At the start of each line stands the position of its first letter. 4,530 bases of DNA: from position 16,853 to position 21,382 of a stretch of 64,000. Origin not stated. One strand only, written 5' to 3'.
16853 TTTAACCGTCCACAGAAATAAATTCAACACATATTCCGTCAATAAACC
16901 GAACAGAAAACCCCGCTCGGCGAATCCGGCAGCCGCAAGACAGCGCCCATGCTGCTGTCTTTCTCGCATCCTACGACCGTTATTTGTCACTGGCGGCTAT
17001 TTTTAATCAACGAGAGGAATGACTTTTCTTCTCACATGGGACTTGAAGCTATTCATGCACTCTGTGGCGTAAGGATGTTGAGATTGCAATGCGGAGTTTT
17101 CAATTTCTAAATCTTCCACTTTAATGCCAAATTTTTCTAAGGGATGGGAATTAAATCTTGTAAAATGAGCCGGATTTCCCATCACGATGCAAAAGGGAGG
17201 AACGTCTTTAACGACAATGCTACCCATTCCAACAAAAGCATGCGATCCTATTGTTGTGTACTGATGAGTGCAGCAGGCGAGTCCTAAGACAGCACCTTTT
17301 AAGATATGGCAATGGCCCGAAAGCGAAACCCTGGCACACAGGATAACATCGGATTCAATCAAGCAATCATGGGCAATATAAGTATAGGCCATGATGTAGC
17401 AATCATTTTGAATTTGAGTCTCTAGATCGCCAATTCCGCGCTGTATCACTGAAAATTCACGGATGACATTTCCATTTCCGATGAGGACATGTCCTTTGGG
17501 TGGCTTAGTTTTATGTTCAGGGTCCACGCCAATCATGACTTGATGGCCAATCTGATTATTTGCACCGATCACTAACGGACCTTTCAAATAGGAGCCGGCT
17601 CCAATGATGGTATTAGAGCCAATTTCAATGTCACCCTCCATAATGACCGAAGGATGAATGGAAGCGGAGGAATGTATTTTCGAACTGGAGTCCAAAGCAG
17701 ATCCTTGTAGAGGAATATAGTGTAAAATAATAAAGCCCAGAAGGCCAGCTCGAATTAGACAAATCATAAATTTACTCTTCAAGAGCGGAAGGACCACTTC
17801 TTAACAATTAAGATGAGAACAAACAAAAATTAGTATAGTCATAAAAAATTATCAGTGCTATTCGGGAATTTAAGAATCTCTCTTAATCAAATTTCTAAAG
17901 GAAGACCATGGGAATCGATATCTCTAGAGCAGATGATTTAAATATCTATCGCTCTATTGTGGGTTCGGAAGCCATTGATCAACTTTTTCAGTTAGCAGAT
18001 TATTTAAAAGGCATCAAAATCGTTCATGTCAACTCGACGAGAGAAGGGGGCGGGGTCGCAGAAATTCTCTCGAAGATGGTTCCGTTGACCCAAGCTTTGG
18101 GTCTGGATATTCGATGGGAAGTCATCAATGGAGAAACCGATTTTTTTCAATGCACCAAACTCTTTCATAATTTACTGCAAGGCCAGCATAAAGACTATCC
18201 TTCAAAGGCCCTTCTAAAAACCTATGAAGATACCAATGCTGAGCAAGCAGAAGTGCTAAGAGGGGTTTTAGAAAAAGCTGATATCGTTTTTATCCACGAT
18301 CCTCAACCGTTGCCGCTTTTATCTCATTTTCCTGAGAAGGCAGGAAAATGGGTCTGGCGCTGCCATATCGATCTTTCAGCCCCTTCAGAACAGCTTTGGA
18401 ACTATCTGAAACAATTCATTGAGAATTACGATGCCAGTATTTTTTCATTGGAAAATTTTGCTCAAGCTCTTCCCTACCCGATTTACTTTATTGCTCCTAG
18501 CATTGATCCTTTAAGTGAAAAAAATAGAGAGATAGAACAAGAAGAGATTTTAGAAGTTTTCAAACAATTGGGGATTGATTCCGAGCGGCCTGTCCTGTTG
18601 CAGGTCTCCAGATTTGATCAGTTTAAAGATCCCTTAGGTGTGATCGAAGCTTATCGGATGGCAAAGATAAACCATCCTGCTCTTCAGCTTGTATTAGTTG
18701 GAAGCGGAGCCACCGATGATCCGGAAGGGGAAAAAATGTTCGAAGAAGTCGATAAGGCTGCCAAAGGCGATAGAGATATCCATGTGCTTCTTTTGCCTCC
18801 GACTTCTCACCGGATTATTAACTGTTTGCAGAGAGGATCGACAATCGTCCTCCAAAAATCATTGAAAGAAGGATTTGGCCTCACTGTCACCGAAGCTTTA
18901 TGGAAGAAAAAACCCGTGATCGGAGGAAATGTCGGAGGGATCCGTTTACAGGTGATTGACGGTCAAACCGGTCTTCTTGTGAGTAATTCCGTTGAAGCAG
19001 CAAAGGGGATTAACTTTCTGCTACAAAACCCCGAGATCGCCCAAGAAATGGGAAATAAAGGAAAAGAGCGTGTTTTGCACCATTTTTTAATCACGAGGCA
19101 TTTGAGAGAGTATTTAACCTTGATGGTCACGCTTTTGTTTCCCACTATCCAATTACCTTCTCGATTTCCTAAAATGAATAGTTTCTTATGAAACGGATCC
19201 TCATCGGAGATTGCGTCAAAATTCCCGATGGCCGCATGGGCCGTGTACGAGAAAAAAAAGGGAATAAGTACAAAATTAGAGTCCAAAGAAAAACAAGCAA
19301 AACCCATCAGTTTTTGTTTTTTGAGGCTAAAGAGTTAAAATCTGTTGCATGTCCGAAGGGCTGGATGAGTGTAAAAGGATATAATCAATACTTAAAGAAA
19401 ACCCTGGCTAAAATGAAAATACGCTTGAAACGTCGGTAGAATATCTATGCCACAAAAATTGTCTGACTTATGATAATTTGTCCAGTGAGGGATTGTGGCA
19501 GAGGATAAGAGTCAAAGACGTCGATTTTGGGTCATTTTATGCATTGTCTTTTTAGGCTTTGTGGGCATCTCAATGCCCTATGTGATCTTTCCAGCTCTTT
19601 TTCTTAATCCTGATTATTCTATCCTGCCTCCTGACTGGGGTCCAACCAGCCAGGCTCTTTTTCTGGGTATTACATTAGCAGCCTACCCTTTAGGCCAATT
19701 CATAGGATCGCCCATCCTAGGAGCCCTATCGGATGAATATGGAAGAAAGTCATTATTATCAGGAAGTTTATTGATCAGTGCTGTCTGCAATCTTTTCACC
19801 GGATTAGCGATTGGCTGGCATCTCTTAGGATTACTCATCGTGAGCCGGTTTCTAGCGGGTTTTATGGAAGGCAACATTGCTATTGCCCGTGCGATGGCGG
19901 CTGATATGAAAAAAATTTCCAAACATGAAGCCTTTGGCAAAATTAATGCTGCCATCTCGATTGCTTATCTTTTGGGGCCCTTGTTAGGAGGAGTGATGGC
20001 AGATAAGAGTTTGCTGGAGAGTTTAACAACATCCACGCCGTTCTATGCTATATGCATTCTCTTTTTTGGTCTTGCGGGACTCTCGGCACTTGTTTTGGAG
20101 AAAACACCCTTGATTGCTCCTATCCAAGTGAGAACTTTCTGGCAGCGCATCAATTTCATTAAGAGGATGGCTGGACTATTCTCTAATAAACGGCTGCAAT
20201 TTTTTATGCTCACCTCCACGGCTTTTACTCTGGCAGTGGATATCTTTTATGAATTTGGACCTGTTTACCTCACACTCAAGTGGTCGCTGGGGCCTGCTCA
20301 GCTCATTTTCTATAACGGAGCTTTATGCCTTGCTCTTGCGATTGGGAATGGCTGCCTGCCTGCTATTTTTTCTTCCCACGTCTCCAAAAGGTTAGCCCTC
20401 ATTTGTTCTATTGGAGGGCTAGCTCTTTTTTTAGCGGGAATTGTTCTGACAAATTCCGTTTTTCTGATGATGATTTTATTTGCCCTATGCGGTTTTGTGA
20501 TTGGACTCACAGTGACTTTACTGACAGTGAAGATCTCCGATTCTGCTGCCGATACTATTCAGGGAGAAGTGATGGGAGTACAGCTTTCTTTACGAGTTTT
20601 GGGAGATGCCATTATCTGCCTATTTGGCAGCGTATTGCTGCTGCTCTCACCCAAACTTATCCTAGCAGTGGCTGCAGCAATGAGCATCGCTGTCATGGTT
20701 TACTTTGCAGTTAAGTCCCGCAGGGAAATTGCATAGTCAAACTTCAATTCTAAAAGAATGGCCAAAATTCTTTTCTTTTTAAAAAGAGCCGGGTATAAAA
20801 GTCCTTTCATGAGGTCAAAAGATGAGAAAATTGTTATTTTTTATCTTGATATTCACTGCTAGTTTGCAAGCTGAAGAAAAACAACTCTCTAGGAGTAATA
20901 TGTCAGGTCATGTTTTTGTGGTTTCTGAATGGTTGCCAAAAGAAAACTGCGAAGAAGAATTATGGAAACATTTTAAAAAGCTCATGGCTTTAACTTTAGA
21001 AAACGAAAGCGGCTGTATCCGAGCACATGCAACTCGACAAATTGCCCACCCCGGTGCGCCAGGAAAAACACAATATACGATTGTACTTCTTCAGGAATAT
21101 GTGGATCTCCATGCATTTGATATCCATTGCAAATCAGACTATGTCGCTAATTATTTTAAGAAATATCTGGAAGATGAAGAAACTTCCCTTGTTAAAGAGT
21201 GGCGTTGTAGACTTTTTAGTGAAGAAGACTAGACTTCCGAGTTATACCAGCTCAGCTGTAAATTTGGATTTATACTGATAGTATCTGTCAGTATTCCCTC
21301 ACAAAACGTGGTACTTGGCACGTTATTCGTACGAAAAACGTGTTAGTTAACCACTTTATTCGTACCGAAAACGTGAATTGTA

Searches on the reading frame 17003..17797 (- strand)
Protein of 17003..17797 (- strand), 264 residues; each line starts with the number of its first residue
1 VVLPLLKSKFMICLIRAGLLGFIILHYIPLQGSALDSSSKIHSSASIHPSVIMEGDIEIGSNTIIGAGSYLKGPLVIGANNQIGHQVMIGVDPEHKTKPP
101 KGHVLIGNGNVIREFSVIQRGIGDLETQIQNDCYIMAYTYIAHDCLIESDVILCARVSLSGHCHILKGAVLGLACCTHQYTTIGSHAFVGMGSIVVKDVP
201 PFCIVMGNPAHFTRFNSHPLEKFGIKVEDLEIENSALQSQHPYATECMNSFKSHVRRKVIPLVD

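Call 73: search_protein_families(library=pfam, proteins=[window:17003-17797:-], max_evalue=0.0001)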
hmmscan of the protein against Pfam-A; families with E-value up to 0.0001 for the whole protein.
window:17003-17797:- (264 aa): 3 families
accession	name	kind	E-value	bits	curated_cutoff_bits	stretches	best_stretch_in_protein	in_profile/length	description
PF00132.30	Hexapep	-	1.1e-21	76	27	2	39-73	2-36/36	Bacterial transferase hexapeptide (six repeats)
PF25084.1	LbH_EIF2B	-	2.3e-08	34.4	54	0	103-179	21-101/105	EIF2B subunit epsilon LbH domain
PF24894.1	Hexapep_GlmU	-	6.8e-05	23.4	23.3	0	31-96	33-90/104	GlmU-like, C-terminal hexapeptide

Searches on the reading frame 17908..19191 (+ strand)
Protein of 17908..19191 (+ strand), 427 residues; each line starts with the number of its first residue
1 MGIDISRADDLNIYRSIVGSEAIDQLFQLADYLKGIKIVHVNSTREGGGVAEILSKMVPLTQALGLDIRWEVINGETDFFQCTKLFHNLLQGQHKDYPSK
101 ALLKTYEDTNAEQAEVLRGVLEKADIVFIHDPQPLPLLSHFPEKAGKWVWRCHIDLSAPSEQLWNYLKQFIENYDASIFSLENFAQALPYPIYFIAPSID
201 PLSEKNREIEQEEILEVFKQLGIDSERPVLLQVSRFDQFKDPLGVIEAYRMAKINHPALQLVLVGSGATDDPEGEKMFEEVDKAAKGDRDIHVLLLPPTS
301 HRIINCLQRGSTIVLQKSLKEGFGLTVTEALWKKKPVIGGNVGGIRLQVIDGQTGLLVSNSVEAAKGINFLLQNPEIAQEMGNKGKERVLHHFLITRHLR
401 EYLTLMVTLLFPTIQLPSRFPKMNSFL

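Call 73: search_protein_families(library=pfam, proteins=[window:17908-19191:+], max_evalue=0.0001)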
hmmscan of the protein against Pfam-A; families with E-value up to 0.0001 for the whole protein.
window:17908-19191:+ (427 aa): 4 families
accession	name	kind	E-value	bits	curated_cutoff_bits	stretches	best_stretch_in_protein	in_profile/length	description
PF21269.3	TreT_GT1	-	6e-57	191.8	27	1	40-186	1-144/144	Trehalose synthase, N-terminal domain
PF00534.26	Glycos_transf_1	-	3.9e-28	98.6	26.4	1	216-388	4-172/172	Glycosyl transferases group 1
PF13692.12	Glyco_trans_1_4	-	1.3e-12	48.6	27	1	227-374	1-142/142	Glycosyl transferases group 1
PF20706.3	GT4-conflict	-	5.2e-05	22.8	26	1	240-344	212-315/385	Family 4 Glycosyltransferase in conflict systems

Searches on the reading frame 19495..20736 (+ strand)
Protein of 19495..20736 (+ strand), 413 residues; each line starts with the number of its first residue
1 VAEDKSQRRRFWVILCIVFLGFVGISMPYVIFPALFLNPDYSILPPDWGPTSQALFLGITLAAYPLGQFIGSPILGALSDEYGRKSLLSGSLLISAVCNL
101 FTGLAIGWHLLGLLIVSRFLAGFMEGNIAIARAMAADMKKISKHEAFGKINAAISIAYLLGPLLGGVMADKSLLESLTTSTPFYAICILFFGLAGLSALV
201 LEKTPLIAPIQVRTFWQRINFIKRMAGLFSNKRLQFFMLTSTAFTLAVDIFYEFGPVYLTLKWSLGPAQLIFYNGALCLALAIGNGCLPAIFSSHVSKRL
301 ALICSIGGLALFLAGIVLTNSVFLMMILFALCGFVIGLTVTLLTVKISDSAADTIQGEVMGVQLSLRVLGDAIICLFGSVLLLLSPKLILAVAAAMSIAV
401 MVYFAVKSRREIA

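Call 8: search_protein_families(library=pfam, proteins=[window:19495-20736:+], max_evalue=0.01)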
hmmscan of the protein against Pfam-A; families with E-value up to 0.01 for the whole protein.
window:19495-20736:+ (413 aa): 2 families
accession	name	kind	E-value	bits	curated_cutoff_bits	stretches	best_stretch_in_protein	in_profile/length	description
PF07690.21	MFS_1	-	7.3e-36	124.2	33.4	2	15-373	2-345/347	Major Facilitator Superfamily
PF00083.30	Sugar_tr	-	3e-09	36.7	22.3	1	53-135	44-126/452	Sugar (and other) transporter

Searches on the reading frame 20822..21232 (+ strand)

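Call 8: search_protein_families(library=pfam, proteins=[window:20822-21232:+], max_evalue=0.01)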
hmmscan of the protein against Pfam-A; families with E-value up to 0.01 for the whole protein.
window:20822-21232:+ (136 aa): 1 family
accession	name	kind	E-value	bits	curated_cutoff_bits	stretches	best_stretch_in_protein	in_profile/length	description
PF03992.22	ABM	-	3e-07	30.9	23.1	1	31-113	2-77/78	Antibiotic biosynthesis monooxygenase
